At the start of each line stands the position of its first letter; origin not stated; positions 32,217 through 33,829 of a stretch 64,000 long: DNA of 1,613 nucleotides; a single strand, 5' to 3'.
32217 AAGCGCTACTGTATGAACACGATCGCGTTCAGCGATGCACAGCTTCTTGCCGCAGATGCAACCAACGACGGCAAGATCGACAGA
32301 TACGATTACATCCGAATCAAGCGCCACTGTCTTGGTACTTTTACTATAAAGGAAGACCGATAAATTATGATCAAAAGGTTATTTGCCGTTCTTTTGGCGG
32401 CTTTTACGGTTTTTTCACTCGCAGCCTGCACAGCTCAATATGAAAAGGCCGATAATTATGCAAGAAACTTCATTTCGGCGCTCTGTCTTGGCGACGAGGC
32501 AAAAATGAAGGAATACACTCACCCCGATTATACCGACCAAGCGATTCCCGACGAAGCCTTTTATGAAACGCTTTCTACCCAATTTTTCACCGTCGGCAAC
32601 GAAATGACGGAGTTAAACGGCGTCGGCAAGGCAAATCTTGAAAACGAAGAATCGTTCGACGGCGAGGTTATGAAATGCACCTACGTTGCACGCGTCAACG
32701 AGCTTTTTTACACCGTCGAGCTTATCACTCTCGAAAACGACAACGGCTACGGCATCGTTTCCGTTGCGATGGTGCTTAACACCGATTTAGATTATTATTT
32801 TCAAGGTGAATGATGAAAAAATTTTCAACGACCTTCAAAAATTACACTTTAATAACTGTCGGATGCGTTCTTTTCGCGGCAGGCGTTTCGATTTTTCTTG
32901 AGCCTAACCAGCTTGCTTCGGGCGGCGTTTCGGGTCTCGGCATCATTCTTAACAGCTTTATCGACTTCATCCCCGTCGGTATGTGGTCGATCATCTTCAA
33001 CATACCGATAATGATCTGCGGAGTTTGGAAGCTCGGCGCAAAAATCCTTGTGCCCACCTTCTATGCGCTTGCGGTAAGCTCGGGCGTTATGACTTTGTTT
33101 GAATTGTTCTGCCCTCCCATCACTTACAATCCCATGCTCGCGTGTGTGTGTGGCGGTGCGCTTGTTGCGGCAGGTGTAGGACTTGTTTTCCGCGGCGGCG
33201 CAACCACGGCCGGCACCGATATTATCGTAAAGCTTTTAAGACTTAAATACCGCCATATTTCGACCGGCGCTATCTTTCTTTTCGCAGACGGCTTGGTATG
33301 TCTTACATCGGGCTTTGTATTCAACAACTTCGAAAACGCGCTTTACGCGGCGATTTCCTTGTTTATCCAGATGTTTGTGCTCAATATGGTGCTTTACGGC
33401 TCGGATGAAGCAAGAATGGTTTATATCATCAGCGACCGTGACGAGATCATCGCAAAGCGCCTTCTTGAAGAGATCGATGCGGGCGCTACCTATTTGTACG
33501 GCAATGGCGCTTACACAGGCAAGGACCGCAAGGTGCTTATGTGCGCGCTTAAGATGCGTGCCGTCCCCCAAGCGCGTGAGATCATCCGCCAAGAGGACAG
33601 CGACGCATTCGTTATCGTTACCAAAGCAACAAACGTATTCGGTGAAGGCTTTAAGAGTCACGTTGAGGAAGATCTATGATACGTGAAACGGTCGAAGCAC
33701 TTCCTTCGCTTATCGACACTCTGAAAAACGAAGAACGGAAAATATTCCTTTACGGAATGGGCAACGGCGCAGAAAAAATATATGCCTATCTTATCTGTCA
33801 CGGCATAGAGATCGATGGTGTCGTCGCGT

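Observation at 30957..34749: Two-cohesin plus dockerin secreted protein heading a tightly coupled four-gene unit with a lipoprotein, a YitT membrane protein and an FkbM methyltransferase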

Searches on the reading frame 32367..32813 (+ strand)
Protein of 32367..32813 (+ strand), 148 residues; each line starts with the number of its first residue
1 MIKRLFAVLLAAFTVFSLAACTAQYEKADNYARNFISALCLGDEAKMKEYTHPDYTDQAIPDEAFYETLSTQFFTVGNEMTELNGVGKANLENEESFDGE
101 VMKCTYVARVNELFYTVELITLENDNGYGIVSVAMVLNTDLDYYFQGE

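Call 3: search_protein_families(library=pfam, proteins=[window:32367-32813:+], max_evalue=1)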
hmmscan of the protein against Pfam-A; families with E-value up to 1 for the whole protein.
window:32367-32813:+ (148 aa): 0 families

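Call 4: search_protein_families(library=ncbifam, proteins=[window:32367-32813:+], max_evalue=1)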
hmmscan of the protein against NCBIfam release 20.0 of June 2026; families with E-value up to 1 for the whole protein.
window:32367-32813:+ (148 aa): 2 families
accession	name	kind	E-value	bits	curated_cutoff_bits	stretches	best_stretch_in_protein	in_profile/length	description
NF033216.1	lipo_YgdI_YgdR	subfamily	0.057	13.3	42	1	3-26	1-24/71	YgdI/YgdR family lipoprotein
NF008423.0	PRK11251.1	equivalog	0.086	12.7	65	1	1-33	1-33/112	osmotically-inducible lipoprotein OsmE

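Call 34: search_solved_structures(query=A3, max_evalue=10)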
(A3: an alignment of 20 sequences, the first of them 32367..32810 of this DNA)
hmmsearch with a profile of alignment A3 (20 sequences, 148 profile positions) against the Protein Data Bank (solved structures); distinct sequences matched with E-value up to 10: 2.
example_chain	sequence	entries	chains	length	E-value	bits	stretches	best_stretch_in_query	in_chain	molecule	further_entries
1sjw_A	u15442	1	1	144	0.84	12.8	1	26-58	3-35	nogalonic acid methyl ester cyclase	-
5var_A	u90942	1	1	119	1.2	12.3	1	76-117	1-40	Lysine-specific demethylase 4A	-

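Call 35: search_protein_families(library=pfam, alignment_id=A3, max_evalue=10)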
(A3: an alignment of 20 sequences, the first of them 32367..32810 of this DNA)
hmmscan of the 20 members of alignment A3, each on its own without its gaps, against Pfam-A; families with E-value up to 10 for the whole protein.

A. member 1, window:32367-32810:+ (148 aa): 0 families

B. families by the number of members that match (of 20 scanned): 14 families
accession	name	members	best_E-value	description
PF12893.14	Lumazine_bd_2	2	0.031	Putative lumazine-binding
PF14112.11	DUF4284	2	0.039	Immunity protein 22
PF16390.11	DUF4999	1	0.021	Domain of unknown function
PF06380.16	DUF1072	1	0.024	Protein of unknown function (DUF1072)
PF20898.2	P_T4SS_TraN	1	0.052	P-type Type IV secretion system, TraN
PF10464.14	Peptidase_U40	1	0.083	Peptidase U40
PF15570.11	Imm43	1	0.094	Immunity protein 43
PF24725.1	DUF7677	1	0.1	Domain of unknown function (DUF7677)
PF25184.1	YxzE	1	0.11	YxzE-like putative bacteriocin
PF18623.6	TnsE_C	1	0.14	TnsE C-terminal domain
PF05282.17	AAR2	1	0.18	AAR2 C-terminal repeat region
PF24335.1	DUF7503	1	0.76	Family of unknown function (DUF7503)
PF13670.12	PepSY_2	1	2.1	Peptidase propeptide and YPEB domain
PF08139.17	LPAM_1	1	2.8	Prokaryotic membrane lipoprotein lipid attachment site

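Call 37: find_homologous_proteins(query=window:32367-32810:+, max_evalue=0.01)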
Query window:32367-32810:+ (148 aa): 44 proteins with E <= 0.01 among 56 candidates.
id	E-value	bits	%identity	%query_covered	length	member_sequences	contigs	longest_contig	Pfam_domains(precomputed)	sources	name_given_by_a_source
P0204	1.7e-83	295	91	100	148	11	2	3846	-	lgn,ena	-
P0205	2.7e-81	288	89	100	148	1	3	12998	-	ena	-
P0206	1.2e-80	286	88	100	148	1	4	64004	-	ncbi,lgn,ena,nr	ncbi:MAG: hypothetical protein IKU30_03210 [Clostridia bacterium]|nr:hypothetical protein [Clostridi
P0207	5.3e-80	284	87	100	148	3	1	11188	-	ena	-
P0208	2.4e-74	266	80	100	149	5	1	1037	-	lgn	-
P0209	2.9e-70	252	77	100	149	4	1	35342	-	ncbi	-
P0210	1.9e-69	250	76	100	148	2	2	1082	-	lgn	-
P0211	3.5e-69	249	75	100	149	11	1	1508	-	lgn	-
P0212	1.7e-68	247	75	100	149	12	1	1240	-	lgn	-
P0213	3.5e-68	246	76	100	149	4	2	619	-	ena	-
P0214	9.2e-68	244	77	95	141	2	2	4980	-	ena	-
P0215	3.0e-65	236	72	100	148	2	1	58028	-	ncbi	-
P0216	7.2e-65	235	74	97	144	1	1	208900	-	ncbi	-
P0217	9.0e-64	231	70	100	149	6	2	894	-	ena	-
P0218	1.2e-63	231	70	97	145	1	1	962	-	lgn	-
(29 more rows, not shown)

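Call 42: predict_structure(alignment_id=A4)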
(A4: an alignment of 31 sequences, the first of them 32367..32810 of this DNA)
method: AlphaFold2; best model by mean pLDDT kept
length: 148 residues; sequences in the alignment: 31
mean_pLDDT: 89.2   pTM: 0.80
mean pLDDT of the five models: 89.2, 89.0, 88.7, 88.6, 88.0
residues with pLDDT >= 90: 103; 70-90: 31; 50-70: 13; < 50: 1
segments of 3 or more residues with pLDDT < 50: none
pLDDT, mean of each block of 10 residues (from residue 1): 75 72 89 98 98 95 96 96 93 76 96 96 96 93 64
secondary structure, 60 per line:
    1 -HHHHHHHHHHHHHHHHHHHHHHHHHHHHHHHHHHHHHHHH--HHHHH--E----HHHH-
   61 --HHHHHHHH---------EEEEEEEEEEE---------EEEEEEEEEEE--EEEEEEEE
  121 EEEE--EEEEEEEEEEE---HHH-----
elements in order: H2-41 H44-48 H56-59 H63-70 E80-90 E100-110 E113-124 E127-137

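Call 45: fold_search(model_id=the predicted structure, library=pdb)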
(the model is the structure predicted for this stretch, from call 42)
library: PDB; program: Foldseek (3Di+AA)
matches with E <= 10: 946; with E <= 0.001: 1
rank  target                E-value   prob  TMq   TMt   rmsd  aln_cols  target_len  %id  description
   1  4orl                  9.9e-04  1.00  0.45  0.58   5.2       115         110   12  Crystal structure of a DUF4783 family protein (BACOVA_04304) from Bacteroides ovatus ATCC 8483 at 1.40 A resolution (released 2014-03-05)
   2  4q53_A                1.7e-03  1.00  0.43  0.55   6.6       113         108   13  Crystal structure of a DUF4783 family protein (BACUNI_04292) from Bacteroides uniformis ATCC 8492 at 1.27 A resolution (released 2014-07-16)
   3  3blz_A                1.8e-03  1.00  0.48  0.56   5.9       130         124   11  Crystal structure of a ntf2-like protein of unknown function (sbal_0622) from shewanella baltica os155 at 1.75 A resol (released 2007-12-25)
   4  3blz_F                2.0e-03  1.00  0.48  0.56   5.9       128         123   11  Crystal structure of a ntf2-like protein of unknown function (sbal_0622) from shewanella baltica os155 at 1.75 A resol (released 2007-12-25)
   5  5ig4_C                2.5e-03  1.00  0.46  0.51   7.0       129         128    6  Crystal structure of N. vectensis CaMKII-A hub (released 2016-03-23)
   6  4ouq                  2.7e-03  1.00  0.43  0.58   4.8       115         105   10  Crystal structure of a DUF4783 family protein (BF1468) from Bacteroides fragilis YCH46 at 1.55 A resolution (released 2014-04-30)
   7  3qk9_B                2.8e-03  1.00  0.45  0.39   6.3       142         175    9  Yeast Tim44 C-terminal domain complexed with Cymal-3 (released 2011-03-09)
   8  3duk_A                3.4e-03  1.00  0.47  0.54   6.0       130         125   12  CRYSTAL STRUCTURE OF A NTF2-LIKE PROTEIN OF UNKNOWN FUNCTION (MFLA_0564) FROM METHYLOBACILLUS FLAGELLATUS KT AT 2.200  (released 2008-12-23)
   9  4q53_B                3.6e-03  1.00  0.42  0.54   6.5       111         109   14  Crystal structure of a DUF4783 family protein (BACUNI_04292) from Bacteroides uniformis ATCC 8492 at 1.27 A resolution (released 2014-07-16)
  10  8uqf_B                3.8e-03  1.00  0.43  0.48   5.9       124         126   13  Crystal structure of designed cortisol-binding protein hcy129_mpnn5 (released 2024-11-20)
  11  5u35_B                4.0e-03  0.99  0.35  0.41   7.3       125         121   10  Crystal structure of a de novo designed protein with curved beta-sheet (released 2017-01-25)
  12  2ux0_A                4.5e-03  1.00  0.49  0.52   5.5       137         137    9  Structure of the oligomerisation domain of calcium-calmodulin dependent protein kinase II gamma (released 2007-04-10)
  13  5ig4_F                4.5e-03  1.00  0.45  0.50   7.1       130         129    7  Crystal structure of N. vectensis CaMKII-A hub (released 2016-03-23)
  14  5ig4_E                4.5e-03  1.00  0.46  0.50   6.9       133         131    8  Crystal structure of N. vectensis CaMKII-A hub (released 2016-03-23)
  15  4xzz_A                5.3e-03  0.99  0.39  0.22   5.9       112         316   12  Structure of Helicobacter pylori Csd6 in the ligand-free state (released 2015-09-02)
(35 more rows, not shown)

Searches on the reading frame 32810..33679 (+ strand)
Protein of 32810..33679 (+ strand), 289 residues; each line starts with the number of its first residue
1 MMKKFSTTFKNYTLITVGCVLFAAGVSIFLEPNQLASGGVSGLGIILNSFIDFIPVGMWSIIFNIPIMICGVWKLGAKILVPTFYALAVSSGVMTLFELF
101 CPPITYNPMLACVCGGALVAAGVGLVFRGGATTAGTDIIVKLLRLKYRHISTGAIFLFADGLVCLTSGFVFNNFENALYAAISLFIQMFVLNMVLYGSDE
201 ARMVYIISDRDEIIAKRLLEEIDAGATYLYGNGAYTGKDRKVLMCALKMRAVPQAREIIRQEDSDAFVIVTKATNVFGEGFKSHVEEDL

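Call 3: search_protein_families(library=pfam, proteins=[window:32810-33679:+], max_evalue=1)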
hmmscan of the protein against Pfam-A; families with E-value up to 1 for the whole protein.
window:32810-33679:+ (289 aa): 3 families
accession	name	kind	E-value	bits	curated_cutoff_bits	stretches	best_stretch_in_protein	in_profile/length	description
PF02588.21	YitT_membrane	-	2.5e-55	187.5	24.3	1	11-218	1-204/205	Uncharacterised 5xTM membrane BCR, YitT family COG1284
PF10035.14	DUF2179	-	1.1e-18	67.3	22.8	1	225-278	2-55/55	Uncharacterized protein conserved in bacteria (DUF2179)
PF05915.17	TMEM_230_134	-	0.46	11.1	26.8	1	11-63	53-100/119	Transmembrane proteins 230/134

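Call 4: search_protein_families(library=ncbifam, proteins=[window:32810-33679:+], max_evalue=1)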
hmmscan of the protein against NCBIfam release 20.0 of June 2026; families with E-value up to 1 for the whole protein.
window:32810-33679:+ (289 aa): 4 families
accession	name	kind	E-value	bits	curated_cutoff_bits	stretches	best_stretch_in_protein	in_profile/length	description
NF003191.0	PRK04164.1-2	equivalog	0.027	14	179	1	183-277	84-173/200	hypothetical protein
NF043063.1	MMSYN1_0411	equivalog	0.16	10.8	550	1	59-84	106-131/498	YitT family ABC transporter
NF058670.1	sorting_LPXTATN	domain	0.32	11.4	32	0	11-30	8-27/32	LPxTATN C-terminal sorting signal domain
NF003194.0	PRK04164.1-5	equivalog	0.34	10.4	160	1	204-281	92-166/178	hypothetical protein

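Call 49: search_solved_structures(query=window:32810-33676:+, max_evalue=1)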
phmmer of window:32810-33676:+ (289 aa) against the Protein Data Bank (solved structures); distinct sequences matched with E-value up to 1: 1.
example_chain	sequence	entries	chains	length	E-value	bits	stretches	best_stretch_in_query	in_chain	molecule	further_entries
3hlu_A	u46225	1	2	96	4.4e-20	75.6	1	198-288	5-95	uncharacterized protein DUF2179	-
